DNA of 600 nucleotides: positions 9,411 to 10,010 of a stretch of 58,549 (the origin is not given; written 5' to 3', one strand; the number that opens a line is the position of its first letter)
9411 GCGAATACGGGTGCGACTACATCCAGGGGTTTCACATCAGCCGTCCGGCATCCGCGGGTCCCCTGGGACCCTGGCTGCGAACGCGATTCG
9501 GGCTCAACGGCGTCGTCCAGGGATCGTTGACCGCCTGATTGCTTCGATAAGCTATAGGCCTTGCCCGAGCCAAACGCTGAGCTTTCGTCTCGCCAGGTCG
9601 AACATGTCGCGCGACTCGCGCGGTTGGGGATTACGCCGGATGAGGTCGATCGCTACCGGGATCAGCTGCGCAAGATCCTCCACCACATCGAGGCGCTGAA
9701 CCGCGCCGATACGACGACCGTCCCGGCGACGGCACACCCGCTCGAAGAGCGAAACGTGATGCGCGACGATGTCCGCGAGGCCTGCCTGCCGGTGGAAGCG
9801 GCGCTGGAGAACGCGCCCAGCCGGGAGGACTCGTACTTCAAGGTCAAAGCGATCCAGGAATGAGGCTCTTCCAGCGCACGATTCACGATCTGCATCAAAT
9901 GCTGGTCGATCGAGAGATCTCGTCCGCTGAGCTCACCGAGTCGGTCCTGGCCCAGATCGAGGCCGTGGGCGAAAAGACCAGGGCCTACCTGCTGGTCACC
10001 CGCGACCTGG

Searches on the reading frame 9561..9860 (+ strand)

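Call 5: search_protein_families(library=pfam, proteins=[window:9561-9860:+], max_evalue=1)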
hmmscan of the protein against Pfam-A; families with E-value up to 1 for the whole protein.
window:9561-9860:+ (100 aa): 4 families
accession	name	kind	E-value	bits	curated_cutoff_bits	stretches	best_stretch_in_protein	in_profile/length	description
PF02686.20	GatC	-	1.6e-21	76.7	23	1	24-95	1-66/66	Glu-tRNAGln amidotransferase C subunit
PF13373.11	Dsc3_C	-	0.04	14.6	25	1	18-64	5-52/145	DSC E3 ubiquitin ligase complex subunit 3, C-terminal domain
PF20698.3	PIN-TPR-GreABC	-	0.05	14.3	27.8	1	18-83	57-120/138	PIN domain associated with the TPR-GreAB-C-PIN system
PF16342.10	DUF4972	-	0.11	12.8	28.8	1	27-74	40-87/128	Domain of unknown function (DUF4972)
